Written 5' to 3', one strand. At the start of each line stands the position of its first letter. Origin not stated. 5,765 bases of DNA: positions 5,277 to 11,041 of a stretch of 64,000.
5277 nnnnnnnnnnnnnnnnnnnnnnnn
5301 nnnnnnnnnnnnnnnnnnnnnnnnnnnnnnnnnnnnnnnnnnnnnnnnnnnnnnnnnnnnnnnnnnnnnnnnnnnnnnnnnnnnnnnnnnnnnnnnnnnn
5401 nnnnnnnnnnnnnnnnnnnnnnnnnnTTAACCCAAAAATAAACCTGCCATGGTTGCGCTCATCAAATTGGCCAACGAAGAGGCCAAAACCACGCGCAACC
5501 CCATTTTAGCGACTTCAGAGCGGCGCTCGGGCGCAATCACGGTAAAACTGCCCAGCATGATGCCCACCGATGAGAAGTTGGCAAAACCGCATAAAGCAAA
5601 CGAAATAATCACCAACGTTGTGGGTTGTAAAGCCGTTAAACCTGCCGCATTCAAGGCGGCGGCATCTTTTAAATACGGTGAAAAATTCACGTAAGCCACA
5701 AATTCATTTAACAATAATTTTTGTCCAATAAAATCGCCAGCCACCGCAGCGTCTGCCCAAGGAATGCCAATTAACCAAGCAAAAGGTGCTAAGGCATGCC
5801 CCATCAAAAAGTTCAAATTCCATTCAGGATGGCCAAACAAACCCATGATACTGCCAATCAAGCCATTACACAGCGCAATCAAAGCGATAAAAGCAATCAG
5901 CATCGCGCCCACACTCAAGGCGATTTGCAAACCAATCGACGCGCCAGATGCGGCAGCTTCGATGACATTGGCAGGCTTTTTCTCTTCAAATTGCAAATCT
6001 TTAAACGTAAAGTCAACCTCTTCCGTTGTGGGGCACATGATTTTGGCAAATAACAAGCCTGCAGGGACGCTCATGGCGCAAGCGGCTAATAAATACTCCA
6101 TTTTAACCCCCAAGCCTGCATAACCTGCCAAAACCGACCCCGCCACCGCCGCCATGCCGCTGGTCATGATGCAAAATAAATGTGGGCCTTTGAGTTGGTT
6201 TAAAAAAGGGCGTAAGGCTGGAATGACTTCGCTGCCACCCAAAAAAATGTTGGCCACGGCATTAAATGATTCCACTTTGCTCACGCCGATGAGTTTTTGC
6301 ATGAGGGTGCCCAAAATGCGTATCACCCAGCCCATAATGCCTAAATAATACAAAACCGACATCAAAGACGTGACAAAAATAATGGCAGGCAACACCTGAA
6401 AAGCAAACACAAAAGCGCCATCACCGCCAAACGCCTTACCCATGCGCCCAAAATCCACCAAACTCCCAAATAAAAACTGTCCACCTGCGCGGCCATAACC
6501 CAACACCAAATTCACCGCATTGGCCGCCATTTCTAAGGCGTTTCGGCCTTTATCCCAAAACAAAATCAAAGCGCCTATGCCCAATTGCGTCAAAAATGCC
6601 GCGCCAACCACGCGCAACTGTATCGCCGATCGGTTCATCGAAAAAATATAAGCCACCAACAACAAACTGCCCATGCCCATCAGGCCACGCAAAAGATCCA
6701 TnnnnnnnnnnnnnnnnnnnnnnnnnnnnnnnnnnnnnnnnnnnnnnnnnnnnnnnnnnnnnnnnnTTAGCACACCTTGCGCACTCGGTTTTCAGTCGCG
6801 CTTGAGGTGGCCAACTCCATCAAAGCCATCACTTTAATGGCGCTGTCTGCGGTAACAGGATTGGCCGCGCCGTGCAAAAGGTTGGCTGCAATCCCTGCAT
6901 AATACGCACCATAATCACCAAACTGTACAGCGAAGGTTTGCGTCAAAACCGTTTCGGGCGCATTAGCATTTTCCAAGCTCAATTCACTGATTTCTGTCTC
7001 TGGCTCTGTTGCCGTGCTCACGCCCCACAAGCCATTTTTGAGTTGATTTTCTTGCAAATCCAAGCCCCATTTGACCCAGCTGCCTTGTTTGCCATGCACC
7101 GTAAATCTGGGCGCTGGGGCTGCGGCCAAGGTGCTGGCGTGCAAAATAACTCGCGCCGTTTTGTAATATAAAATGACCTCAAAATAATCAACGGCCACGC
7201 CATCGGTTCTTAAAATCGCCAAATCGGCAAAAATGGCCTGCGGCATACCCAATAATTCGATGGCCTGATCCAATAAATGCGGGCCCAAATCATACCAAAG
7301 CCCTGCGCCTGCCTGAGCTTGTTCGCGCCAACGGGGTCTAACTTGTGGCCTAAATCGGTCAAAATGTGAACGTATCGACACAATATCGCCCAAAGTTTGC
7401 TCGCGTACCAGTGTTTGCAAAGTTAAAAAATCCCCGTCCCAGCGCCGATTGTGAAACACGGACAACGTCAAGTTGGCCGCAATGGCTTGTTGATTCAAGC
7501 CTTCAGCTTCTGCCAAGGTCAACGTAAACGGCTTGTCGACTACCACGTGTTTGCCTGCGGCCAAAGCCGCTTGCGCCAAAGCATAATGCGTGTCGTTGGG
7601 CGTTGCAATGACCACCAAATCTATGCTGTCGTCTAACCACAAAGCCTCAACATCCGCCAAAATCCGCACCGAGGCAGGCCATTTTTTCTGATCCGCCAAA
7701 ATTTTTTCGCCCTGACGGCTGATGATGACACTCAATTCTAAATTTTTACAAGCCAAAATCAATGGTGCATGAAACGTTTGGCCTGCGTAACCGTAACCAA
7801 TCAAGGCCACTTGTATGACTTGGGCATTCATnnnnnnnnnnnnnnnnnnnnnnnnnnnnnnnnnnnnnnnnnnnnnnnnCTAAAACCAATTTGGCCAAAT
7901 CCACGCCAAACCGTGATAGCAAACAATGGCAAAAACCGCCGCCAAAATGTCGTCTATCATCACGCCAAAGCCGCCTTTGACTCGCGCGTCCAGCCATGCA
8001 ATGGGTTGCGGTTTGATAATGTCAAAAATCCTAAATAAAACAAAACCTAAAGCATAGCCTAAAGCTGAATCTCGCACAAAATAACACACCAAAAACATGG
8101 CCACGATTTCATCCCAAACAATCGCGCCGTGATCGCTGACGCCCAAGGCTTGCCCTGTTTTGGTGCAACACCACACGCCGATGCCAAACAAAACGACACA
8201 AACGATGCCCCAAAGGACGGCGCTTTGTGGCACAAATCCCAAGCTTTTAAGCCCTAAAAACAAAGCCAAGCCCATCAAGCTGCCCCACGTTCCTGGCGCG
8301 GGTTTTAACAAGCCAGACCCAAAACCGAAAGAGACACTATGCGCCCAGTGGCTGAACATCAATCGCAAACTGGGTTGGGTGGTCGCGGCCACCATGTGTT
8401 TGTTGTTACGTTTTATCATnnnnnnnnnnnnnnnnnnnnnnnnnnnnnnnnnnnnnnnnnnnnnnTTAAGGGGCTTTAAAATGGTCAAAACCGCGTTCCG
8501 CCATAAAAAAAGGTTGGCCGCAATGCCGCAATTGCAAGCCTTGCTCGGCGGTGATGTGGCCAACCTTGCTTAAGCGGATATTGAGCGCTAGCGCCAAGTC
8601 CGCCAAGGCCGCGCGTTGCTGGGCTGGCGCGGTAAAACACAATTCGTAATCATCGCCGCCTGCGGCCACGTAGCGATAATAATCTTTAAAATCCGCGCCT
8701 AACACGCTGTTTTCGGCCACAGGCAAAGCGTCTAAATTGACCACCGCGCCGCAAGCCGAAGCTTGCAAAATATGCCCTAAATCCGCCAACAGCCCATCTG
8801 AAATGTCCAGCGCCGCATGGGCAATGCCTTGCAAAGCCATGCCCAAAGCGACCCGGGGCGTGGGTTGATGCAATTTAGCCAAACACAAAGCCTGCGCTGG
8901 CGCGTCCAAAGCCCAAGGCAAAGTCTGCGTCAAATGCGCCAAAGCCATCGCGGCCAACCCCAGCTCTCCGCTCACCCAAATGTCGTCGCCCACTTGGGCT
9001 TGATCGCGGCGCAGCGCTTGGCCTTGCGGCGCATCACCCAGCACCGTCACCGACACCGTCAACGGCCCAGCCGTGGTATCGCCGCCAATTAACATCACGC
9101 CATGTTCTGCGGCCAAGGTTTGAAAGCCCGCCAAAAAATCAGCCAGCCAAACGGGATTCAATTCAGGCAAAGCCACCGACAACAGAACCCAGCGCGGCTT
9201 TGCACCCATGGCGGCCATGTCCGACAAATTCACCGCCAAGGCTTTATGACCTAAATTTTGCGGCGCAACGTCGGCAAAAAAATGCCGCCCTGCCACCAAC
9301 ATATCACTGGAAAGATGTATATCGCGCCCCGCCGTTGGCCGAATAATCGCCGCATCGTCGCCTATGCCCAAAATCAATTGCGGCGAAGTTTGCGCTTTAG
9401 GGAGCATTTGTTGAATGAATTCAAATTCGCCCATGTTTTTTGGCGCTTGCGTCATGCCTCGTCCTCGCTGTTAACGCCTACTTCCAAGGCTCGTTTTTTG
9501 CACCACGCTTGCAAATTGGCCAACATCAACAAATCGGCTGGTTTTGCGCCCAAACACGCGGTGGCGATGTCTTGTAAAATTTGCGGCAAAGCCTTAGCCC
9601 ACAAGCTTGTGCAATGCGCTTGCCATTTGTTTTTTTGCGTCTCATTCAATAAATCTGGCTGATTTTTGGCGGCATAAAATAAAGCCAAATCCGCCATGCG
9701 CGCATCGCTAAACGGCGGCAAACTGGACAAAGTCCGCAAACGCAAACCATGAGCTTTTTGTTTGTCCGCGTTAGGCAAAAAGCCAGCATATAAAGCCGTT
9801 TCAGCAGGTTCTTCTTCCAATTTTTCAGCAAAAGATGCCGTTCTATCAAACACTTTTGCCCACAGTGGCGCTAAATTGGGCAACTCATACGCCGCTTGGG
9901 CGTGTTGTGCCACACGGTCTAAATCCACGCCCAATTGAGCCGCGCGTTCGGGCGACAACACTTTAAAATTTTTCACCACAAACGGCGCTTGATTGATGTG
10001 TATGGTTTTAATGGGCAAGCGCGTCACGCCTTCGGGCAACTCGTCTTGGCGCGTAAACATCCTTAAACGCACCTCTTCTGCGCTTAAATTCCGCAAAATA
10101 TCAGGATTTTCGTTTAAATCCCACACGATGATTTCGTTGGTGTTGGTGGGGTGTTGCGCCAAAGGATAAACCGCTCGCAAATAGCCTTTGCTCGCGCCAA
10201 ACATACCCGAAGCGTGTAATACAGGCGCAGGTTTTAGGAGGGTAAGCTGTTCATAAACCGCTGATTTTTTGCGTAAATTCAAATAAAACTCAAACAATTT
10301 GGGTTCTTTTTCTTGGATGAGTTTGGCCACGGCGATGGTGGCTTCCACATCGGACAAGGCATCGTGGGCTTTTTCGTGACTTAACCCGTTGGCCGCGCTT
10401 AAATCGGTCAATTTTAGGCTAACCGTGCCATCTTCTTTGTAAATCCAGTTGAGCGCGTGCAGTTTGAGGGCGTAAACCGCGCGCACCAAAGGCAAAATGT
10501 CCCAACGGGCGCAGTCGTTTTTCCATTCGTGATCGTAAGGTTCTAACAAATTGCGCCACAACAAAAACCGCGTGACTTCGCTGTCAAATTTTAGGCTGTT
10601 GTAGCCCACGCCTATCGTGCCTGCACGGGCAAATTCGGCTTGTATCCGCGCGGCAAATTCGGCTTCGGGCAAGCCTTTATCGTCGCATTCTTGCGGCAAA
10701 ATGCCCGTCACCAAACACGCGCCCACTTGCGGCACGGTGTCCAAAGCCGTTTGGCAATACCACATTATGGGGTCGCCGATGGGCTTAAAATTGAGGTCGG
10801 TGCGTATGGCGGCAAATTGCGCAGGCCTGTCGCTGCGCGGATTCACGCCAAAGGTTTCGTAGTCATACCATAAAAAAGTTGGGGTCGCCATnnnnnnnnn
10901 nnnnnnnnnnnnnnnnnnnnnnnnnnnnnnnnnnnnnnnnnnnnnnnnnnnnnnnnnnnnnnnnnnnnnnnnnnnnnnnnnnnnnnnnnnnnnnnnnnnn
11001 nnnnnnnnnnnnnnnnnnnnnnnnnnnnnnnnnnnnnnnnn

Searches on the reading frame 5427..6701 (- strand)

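Call 64: search_protein_families(library=pfam, proteins=[window:5427-6701:-], max_evalue=0.00001)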
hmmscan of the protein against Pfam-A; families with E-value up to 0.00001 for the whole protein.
window:5427-6701:- (424 aa): 3 families
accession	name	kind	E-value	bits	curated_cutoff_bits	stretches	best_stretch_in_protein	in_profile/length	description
PF07662.18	Nucleos_tra2_C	-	7.1e-70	235.4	32.3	1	203-420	1-213/213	Na+ dependent nucleoside transporter C-terminus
PF01773.25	Nucleos_tra2_N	-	4.7e-18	65.9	27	1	8-81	1-74/74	Na+ dependent nucleoside transporter N-terminus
PF07670.19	Gate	-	2.6e-13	50.8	29.6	1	100-198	1-101/104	Nucleoside recognition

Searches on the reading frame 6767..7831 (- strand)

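Call 64: search_protein_families(library=pfam, proteins=[window:6767-7831:-], max_evalue=0.00001)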
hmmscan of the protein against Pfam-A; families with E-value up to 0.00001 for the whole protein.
window:6767-7831:- (354 aa): 3 families
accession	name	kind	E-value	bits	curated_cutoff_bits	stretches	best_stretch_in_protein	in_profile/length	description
PF02894.22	GFO_IDH_MocA_C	-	3.4e-28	99.4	22.9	1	141-349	3-214/218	Oxidoreductase family, C-terminal alpha/beta domain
PF22725.1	GFO_IDH_MocA_C3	-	3.2e-27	95.4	27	1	135-252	1-123/124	GFO/IDH/MocA C-terminal domain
PF01408.29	GFO_IDH_MocA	-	2.3e-24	86.8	24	1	6-127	1-120/120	Oxidoreductase family, NAD-binding Rossmann fold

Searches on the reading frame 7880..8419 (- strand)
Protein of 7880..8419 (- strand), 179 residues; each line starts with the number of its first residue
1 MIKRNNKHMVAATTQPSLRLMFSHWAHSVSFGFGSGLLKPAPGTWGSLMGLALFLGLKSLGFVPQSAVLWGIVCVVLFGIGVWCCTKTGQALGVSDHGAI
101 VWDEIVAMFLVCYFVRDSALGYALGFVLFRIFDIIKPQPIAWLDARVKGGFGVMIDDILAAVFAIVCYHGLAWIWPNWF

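Call 64: search_protein_families(library=pfam, proteins=[window:7880-8419:-], max_evalue=0.00001)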
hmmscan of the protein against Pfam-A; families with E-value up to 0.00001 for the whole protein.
window:7880-8419:- (179 aa): 1 family
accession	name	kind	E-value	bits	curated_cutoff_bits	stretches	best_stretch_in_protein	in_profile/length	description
PF04608.18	PgpA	-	5.2e-39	133.8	28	1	30-171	3-140/141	Phosphatidylglycerophosphatase A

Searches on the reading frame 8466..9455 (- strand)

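Call 64: search_protein_families(library=pfam, proteins=[window:8466-9455:-], max_evalue=0.00001)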
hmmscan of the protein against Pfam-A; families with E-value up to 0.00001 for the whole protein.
window:8466-9455:- (329 aa): 2 families
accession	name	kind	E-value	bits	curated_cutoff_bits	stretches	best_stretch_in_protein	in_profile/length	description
PF00586.29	AIRS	-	6.6e-29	101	24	1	32-140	1-110/112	AIR synthase related protein, N-terminal domain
PF02769.27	AIRS_C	-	8.6e-10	39.4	23.1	1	154-310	1-154/156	AIR synthase related protein, C-terminal domain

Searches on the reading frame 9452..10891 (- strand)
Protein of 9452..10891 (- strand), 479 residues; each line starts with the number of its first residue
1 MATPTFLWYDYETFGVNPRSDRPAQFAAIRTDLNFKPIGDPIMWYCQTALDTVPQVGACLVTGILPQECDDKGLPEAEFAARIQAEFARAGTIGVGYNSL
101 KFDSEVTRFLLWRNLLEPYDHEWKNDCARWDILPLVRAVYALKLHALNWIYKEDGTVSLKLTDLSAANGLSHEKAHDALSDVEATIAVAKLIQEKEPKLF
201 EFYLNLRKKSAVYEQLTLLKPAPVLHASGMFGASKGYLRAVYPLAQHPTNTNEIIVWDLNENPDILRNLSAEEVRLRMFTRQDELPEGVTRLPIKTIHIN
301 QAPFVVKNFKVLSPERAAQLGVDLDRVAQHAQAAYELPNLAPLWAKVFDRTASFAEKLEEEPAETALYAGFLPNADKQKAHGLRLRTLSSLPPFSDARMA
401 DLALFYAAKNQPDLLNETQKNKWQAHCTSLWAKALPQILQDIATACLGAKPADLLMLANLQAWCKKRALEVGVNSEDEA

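Call 64: search_protein_families(library=pfam, proteins=[window:9452-10891:-], max_evalue=0.00001)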
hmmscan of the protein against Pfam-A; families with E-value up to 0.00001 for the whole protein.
window:9452-10891:- (479 aa): 2 families
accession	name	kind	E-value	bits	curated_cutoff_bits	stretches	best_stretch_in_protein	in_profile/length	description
PF08411.15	Exonuc_X-T_C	-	7.9e-64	215.8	27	1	207-464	1-267/269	Exonuclease C-terminal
PF00929.31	RNase_T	-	6.4e-20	72.8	24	1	7-188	1-163/164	Exonuclease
